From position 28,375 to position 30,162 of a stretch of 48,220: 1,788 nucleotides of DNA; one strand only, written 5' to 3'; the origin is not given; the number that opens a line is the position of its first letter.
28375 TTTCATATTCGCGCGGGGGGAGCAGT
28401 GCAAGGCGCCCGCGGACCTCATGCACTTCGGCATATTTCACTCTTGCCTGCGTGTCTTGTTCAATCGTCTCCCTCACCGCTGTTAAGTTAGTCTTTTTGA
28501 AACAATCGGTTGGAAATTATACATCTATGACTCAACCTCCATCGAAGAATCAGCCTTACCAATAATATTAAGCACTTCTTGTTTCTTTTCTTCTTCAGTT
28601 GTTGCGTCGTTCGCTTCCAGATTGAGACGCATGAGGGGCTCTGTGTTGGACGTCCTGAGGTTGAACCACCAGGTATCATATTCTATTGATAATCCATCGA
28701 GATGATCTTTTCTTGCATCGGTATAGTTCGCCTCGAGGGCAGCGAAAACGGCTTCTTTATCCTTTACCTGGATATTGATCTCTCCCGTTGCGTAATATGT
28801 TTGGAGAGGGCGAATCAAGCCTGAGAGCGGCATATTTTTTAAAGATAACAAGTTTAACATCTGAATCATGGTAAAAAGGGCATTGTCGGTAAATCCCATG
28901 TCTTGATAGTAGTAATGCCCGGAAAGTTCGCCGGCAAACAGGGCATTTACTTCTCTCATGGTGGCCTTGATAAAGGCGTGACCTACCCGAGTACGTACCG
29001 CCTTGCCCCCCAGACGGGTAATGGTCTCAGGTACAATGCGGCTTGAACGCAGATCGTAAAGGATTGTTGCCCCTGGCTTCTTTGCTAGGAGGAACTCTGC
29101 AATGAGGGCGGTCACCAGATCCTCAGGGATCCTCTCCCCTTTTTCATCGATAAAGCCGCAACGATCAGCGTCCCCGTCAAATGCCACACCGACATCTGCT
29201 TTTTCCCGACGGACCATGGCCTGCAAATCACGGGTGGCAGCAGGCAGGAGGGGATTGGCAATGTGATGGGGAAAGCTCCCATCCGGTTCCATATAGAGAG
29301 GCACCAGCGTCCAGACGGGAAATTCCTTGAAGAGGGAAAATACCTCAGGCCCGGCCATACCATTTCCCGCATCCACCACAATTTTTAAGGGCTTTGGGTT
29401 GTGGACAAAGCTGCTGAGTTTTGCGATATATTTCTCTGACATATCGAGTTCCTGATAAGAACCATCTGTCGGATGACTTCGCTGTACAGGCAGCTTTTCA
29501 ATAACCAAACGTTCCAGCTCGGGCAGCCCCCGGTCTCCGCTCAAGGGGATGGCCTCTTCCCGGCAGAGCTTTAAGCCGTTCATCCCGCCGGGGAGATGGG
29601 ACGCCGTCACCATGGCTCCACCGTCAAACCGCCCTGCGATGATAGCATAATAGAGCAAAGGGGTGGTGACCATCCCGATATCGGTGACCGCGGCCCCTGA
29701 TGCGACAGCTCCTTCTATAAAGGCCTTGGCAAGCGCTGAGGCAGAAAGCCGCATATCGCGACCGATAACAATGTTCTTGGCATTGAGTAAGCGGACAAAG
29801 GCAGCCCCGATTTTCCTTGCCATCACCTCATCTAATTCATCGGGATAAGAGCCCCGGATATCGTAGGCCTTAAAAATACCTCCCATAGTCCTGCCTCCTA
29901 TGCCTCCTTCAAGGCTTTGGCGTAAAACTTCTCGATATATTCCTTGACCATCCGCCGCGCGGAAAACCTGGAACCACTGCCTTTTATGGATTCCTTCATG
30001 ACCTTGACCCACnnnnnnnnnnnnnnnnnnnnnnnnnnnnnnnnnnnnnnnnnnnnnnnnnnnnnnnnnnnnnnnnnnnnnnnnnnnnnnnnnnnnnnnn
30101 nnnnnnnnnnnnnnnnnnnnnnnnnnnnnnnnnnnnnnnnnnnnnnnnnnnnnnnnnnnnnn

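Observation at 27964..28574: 519-nt cassette-like insertion carrying a LuxR-HTH fragment, bracketed by direct repeats made of the PMM/PGM gene 3' end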

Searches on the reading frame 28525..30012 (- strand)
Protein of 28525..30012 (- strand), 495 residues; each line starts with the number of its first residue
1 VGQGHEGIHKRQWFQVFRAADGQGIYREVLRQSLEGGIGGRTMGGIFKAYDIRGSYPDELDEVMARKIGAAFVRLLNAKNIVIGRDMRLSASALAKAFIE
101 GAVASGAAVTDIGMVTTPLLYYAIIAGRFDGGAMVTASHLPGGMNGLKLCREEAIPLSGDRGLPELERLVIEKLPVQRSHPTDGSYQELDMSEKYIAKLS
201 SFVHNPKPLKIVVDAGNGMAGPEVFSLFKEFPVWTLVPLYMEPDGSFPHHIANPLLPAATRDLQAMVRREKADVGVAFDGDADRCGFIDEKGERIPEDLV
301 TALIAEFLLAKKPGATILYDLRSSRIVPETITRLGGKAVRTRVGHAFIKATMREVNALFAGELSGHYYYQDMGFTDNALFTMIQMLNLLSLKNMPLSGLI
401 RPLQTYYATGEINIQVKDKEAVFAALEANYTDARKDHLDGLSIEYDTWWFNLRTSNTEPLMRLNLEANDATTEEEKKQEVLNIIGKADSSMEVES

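Call 9: search_protein_families(library=pfam, proteins=[window:28525-30012:-], max_evalue=0.01)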
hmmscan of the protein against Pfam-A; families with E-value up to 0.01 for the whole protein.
window:28525-30012:- (495 aa): 4 families
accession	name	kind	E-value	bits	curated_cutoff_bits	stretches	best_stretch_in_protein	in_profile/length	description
PF02878.22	PGM_PMM_I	-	2e-30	105.7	22.5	1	46-160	3-122/138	Phosphoglucomutase/phosphomannomutase, alpha/beta/alpha domain I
PF02880.22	PGM_PMM_III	-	9.1e-22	77.8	20.7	1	298-403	3-112/115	Phosphoglucomutase/phosphomannomutase, alpha/beta/alpha domain III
PF02879.22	PGM_PMM_II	-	2e-21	76.9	29.3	1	194-292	2-103/103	Phosphoglucomutase/phosphomannomutase, alpha/beta/alpha domain II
PF00408.26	PGM_PMM_IV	-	1.7e-07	31.7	23.1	1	411-481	1-66/68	Phosphoglucomutase/phosphomannomutase, C-terminal domain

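Call 10: search_protein_families(library=ncbifam, proteins=[window:28525-30012:-], max_evalue=0.01)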
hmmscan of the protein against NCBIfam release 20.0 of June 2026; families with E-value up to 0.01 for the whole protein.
window:28525-30012:- (495 aa): 6 families
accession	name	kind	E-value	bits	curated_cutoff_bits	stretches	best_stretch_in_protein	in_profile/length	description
NF007088.0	PRK09542.1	equivalog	4e-138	461.2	618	1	44-484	9-453/456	phosphomannomutase/phosphoglucomutase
TIGR03990.1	Arch_GlmM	equivalog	1.4e-105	353.7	439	1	46-483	3-443/444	phosphoglucosamine mutase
NF011943.0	PRK15414.1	subfamily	8.8e-101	338.1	801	1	46-484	6-454/456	phosphomannomutase CpsG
NF046027.1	PhglucPhmanMutPgmG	equivalog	2.7e-83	280.1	600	1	46-482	9-448/460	phosphoglucomutase/phosphomannomutase PgmG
TIGR01455.1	glmM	equivalog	1.4e-52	178.9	447.55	1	59-484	14-440/442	phosphoglucosamine mutase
NF005737.0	PRK07564.1-1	equivalog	3.5e-08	32.5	378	1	208-401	205-401/543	alpha-D-glucose phosphate-specific phosphoglucomutase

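Call 11: find_related_loci(query=window:28525-29886:-, collection=genome_contigs, flank=6000)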
Query window:28525-29886:- (453 aa) in genome_contigs; peptide patterns used: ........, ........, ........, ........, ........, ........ (x = any residue, [..] = any of these).
159 stretches matched a pattern; 121 encode a relative of the query (tblastn E <= 1e-3); the best 80 are kept; 80 distinct loci.
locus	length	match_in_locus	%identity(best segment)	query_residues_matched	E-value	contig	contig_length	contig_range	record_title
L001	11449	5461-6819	88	1-453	0e+0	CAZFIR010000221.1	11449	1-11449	MAG TPA_asm: uncultured Thermodesulfobacteriota bacterium isolate SRP185410_co1_332 genome assembly, contig: k141_143498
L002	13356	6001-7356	85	1-452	0e+0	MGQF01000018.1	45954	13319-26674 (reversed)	MAG: Deltaproteobacteria bacterium RBG_13_52_11 RBG_13_scaffold_1435, whole genome shotgun sequence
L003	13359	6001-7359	82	1-453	0e+0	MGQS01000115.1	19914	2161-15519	MAG: Deltaproteobacteria bacterium RBG_16_54_11 RBG_16_scaffold_6635, whole genome shotgun sequence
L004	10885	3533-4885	76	1-451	0e+0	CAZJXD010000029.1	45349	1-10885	MAG TPA_asm: uncultured Desulfobacteraceae bacterium isolate SRP323688_co1_280 genome assembly, contig: NODE_1506_length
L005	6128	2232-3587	75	1-452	0e+0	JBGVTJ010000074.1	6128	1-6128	MAG: Thermodesulfobacteriota bacterium isolate S_237_B13 k127_357711, whole genome shotgun sequence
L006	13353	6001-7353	75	1-451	0e+0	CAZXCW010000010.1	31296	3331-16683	MAG TPA_asm: uncultured Nitrospiraceae bacterium isolate SRP323688_co1_259 genome assembly, contig: NODE_2564_length_312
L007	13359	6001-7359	73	1-453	0e+0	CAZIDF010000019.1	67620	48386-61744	MAG TPA_asm: uncultured Eubacteriales bacterium isolate SRP185410_co2_332 genome assembly, contig: NODE_337_length_67620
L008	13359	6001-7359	74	1-453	0e+0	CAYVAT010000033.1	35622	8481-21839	MAG TPA_asm: uncultured Eubacteriales bacterium isolate binchicken_co178_256 genome assembly, contig: NODE_1810_length_3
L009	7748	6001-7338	76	1-446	0e+0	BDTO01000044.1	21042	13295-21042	Bacterium BMS3Bbin05 DNA, contig: NODE_40, whole genome shotgun sequence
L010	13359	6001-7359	72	1-453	0e+0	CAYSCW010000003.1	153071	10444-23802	MAG TPA_asm: uncultured Eubacteriales bacterium isolate binchicken_co34_437 genome assembly, contig: NODE_40_length_1530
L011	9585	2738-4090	70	1-451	0e+0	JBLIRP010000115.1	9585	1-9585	MAG: bacterium isolate MF1_202303_bin_233 MF1_202303_bin_233_scaffold_115, whole genome shotgun sequence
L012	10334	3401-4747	71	4-452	0e+0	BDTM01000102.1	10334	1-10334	Bacterium BMS3Bbin03 DNA, contig: NODE_103, whole genome shotgun sequence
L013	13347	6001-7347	69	3-453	0e+0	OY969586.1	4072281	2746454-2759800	MAG: Candidatus Aminicenantes bacterium isolate MFD10007.bin.c.2 genome assembly, chromosome: 1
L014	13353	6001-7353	68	1-451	0e+0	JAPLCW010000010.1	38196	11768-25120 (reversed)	MAG: Candidatus Auribacterota bacterium isolate LacPavin_0920_SED2_MAG_54_22 LacPavin_0920_SED2_scaffold_1622778, whole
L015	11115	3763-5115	66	1-451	0e+0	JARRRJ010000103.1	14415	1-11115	MAG: Sedimentisphaerales bacterium isolate Spart_225_MAG scaffold_10317, whole genome shotgun sequence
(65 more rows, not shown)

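Call 22: find_homologous_proteins(query=window:28525-29886:-, max_evalue=1e-100)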
Query window:28525-29886:- (453 aa): 7365 proteins with E <= 1e-100 among 8000 candidates; the best 120 are listed.
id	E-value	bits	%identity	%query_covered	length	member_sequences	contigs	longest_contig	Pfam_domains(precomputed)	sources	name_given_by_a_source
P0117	0.0e+0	1008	100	100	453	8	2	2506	PF02878.23,PF00408.27,PF02879.23,PF02880.23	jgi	-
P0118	4.0e-276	934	91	100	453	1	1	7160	PF02878.23,PF00408.27,PF02879.23,PF02880.23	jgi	-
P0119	2.1e-271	918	91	100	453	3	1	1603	PF02878.23,PF00408.27,PF02879.23,PF02880.23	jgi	-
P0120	7.1e-269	910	89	100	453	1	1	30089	PF02878.23,PF00408.27,PF02879.23,PF02880.23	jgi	jgi:phosphomannomutase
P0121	4.3e-267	904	88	100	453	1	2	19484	PF02878.23,PF00408.27,PF02879.23,PF02880.23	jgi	jgi:phosphomannomutase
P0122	1.6e-266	902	88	100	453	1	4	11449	PF02878.23,PF00408.27,PF02879.23,PF02880.23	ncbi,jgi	-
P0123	6.6e-266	900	88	100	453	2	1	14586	PF02878.23,PF00408.27,PF02879.23,PF02880.23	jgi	jgi:phosphomannomutase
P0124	7.9e-266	900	88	100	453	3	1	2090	PF02878.23,PF00408.27,PF02879.23,PF02880.23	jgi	jgi:phosphomannomutase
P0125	7.7e-265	897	88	100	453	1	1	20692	PF02878.23,PF00408.27,PF02879.23,PF02880.23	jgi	jgi:phosphomannomutase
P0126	1.9e-264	895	87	100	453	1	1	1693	PF02878.23,PF00408.27,PF02879.23,PF02880.23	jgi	jgi:phosphomannomutase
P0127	1.7e-263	892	87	100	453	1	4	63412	PF02878.23,PF00408.27,PF02879.23,PF02880.23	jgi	jgi:phosphomannomutase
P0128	4.1e-262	888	87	100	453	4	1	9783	PF02878.23,PF00408.27,PF02879.23,PF02880.23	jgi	jgi:phosphomannomutase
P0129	1.7e-261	886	86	100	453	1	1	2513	PF02878.23,PF00408.27,PF02879.23,PF02880.23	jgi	jgi:phosphomannomutase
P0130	2.1e-261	885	86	100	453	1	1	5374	PF02878.23,PF00408.27,PF02879.23,PF02880.23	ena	-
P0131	3.7e-261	884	86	100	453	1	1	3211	PF02878.23,PF00408.27,PF02879.23,PF02880.23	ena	-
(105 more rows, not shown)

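Call 24: find_encoding_contigs(protein=P0125, flank=7000, max_places=2)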
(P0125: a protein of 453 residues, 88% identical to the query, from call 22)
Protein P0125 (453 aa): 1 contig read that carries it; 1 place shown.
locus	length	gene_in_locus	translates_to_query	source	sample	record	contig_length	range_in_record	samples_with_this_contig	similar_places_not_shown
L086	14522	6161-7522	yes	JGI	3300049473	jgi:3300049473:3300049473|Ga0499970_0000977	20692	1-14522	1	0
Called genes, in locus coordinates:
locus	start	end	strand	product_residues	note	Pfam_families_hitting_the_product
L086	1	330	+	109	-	?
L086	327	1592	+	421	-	PF01979:Amidohydro_1, PF07969:Amidohydro_3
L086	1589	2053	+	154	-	PF01927:Mut7-C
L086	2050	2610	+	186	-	PF03602:Cons_hypoth95, PF05175:MTS (weak)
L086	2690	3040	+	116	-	-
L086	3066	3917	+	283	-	PF05875:Ceramidase (weak)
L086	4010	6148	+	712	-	PF11897:DUF3417, PF00343:Phosphorylase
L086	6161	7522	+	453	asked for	PF02878:PGM_PMM_I, PF02879:PGM_PMM_II, PF02880:PGM_PMM_III, PF00408:PGM_PMM_IV (weak)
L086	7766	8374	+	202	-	PF01810:LysE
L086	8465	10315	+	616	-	PF02705:K_trans, PF22776:K_trans_C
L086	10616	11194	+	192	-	PF09335:VTT_dom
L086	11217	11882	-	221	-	PF06210:DUF1003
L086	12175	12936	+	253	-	PF17131:TP_0789-like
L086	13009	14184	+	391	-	PF12704:MacB_PCD, PF02687:FtsX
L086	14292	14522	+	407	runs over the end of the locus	PF12704:MacB_PCD, PF02687:FtsX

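Call 25: find_encoding_contigs(protein=P0123, flank=7000, max_places=2)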
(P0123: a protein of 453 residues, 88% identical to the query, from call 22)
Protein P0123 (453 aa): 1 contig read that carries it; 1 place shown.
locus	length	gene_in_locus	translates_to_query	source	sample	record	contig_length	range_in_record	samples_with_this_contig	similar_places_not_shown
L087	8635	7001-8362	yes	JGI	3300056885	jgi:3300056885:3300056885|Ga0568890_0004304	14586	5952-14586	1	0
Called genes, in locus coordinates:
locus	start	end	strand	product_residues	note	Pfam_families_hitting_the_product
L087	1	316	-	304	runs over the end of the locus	PF04015:DUF362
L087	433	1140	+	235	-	PF01048:PNP_UDP_1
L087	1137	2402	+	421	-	PF01979:Amidohydro_1, PF07969:Amidohydro_3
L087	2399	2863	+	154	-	PF01927:Mut7-C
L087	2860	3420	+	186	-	PF03602:Cons_hypoth95, PF05175:MTS (weak)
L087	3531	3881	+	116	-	-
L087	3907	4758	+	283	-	PF13965:SID-1_RNA_chan (weak)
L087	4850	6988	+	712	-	PF11897:DUF3417, PF00343:Phosphorylase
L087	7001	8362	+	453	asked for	PF02878:PGM_PMM_I, PF02879:PGM_PMM_II, PF02880:PGM_PMM_III, PF00408:PGM_PMM_IV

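Call 26: find_encoding_contigs(protein=P0120, flank=7000, max_places=2)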
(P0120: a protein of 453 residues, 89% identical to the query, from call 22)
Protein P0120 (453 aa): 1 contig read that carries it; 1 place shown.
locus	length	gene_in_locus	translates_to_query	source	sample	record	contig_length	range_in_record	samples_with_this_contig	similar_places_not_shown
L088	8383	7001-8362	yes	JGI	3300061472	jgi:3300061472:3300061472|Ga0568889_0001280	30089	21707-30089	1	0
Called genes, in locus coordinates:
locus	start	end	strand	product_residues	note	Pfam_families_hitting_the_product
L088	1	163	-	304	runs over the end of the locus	PF04015:DUF362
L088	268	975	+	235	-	PF01048:PNP_UDP_1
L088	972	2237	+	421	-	PF01979:Amidohydro_1, PF07969:Amidohydro_3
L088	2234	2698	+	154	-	PF01927:Mut7-C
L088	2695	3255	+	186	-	PF03602:Cons_hypoth95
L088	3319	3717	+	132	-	-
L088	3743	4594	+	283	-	-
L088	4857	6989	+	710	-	PF11897:DUF3417, PF00343:Phosphorylase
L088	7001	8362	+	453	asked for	PF02878:PGM_PMM_I, PF02879:PGM_PMM_II, PF02880:PGM_PMM_III, PF00408:PGM_PMM_IV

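Call 52: find_encoding_contigs(protein=P0118, flank=6000, max_places=2)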
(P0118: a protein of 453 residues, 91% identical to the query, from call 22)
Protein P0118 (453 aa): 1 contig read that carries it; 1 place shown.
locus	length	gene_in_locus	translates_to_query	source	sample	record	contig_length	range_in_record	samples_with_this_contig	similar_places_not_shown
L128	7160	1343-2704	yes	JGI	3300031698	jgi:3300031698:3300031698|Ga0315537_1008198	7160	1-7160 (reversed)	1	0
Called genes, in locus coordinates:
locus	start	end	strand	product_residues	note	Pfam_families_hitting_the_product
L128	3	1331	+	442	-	?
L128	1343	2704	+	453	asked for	PF02878:PGM_PMM_I, PF02879:PGM_PMM_II, PF02880:PGM_PMM_III, PF00408:PGM_PMM_IV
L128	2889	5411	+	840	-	PF00690:Cation_ATPase_N, PF00122:E1-E2_ATPase, PF13246:Cation_ATPase, PF00702:Hydrolase, PF00689:Cation_ATPase_C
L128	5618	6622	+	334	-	PF00044:Gp_dh_N, PF02800:Gp_dh_C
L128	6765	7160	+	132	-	?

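Call 53: find_encoding_contigs(protein=P0127, flank=6000, max_places=3)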
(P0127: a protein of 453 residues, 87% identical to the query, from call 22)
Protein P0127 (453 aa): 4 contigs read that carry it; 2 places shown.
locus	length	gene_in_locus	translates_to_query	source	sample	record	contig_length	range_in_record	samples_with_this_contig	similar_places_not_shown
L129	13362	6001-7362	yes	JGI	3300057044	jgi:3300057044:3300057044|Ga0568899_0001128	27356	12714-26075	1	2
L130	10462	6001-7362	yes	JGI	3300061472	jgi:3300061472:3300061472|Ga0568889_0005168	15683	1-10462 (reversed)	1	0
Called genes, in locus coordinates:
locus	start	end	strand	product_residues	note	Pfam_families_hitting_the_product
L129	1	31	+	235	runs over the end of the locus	PF01048:PNP_UDP_1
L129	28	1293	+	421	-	PF01979:Amidohydro_1, PF07969:Amidohydro_3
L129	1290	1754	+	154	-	PF01927:Mut7-C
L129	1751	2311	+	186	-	PF03602:Cons_hypoth95, PF05175:MTS (weak)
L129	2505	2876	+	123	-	-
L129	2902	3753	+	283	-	PF13965:SID-1_RNA_chan (weak), PF05875:Ceramidase (weak)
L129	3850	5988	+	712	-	PF11897:DUF3417, PF00343:Phosphorylase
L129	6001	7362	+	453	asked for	PF02878:PGM_PMM_I, PF02879:PGM_PMM_II, PF02880:PGM_PMM_III, PF00408:PGM_PMM_IV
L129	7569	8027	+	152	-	PF00582:Usp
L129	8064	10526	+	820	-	PF00690:Cation_ATPase_N, PF00122:E1-E2_ATPase, PF00702:Hydrolase, PF13246:Cation_ATPase (faint)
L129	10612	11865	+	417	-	PF00324:AA_permease, PF13520:AA_permease_2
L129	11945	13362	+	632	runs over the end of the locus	PF02705:K_trans, PF22776:K_trans_C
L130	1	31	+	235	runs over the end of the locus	PF01048:PNP_UDP_1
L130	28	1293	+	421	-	PF01979:Amidohydro_1, PF07969:Amidohydro_3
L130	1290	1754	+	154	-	PF01927:Mut7-C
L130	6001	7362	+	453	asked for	PF02878:PGM_PMM_I, PF02879:PGM_PMM_II, PF02880:PGM_PMM_III, PF00408:PGM_PMM_IV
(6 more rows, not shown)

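Call 54: find_encoding_contigs(protein=P0121, flank=6000, max_places=2)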
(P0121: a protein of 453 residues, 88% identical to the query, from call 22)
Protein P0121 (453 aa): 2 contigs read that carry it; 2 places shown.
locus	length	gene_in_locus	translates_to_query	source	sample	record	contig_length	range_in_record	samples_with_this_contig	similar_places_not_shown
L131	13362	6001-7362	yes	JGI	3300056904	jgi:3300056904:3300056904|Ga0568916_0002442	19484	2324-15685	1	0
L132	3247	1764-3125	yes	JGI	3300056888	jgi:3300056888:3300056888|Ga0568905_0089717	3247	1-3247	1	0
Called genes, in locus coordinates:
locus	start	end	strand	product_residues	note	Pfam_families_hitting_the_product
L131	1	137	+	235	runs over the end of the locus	PF01048:PNP_UDP_1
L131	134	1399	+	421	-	PF01979:Amidohydro_1, PF07969:Amidohydro_3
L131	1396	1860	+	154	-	PF01927:Mut7-C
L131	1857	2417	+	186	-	PF03602:Cons_hypoth95, PF05175:MTS (weak)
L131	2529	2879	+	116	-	-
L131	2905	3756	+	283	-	PF05875:Ceramidase (weak)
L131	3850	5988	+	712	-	PF11897:DUF3417, PF00343:Phosphorylase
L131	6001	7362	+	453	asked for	PF02878:PGM_PMM_I, PF02879:PGM_PMM_II, PF02880:PGM_PMM_III, PF00408:PGM_PMM_IV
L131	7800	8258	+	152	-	PF00582:Usp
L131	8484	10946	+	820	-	PF00690:Cation_ATPase_N, PF00122:E1-E2_ATPase, PF00702:Hydrolase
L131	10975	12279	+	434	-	PF00324:AA_permease, PF13520:AA_permease_2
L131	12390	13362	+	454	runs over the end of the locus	PF01075:Glyco_transf_9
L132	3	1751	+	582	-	?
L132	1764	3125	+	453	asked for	PF02878:PGM_PMM_I, PF02879:PGM_PMM_II, PF02880:PGM_PMM_III, PF00408:PGM_PMM_IV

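Call 59: find_encoding_contigs(protein=P0117, flank=3000, max_places=6)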
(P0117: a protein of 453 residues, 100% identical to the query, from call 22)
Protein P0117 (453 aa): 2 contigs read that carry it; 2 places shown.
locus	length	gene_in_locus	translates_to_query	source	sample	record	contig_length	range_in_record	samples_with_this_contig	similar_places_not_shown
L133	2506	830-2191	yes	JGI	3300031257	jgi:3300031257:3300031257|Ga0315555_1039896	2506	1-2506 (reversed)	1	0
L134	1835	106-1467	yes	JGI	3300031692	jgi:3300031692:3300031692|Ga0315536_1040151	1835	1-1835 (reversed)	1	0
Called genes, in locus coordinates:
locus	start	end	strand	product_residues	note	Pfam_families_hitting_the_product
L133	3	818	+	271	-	?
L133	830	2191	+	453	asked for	PF02878:PGM_PMM_I, PF02879:PGM_PMM_II, PF02880:PGM_PMM_III, PF00408:PGM_PMM_IV (weak)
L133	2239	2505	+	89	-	?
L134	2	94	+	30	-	?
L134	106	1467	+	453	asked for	PF02878:PGM_PMM_I, PF02879:PGM_PMM_II, PF02880:PGM_PMM_III, PF00408:PGM_PMM_IV (weak)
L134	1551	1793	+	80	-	PF08281:Sigma70_r4_2 (weak), PF00196:GerE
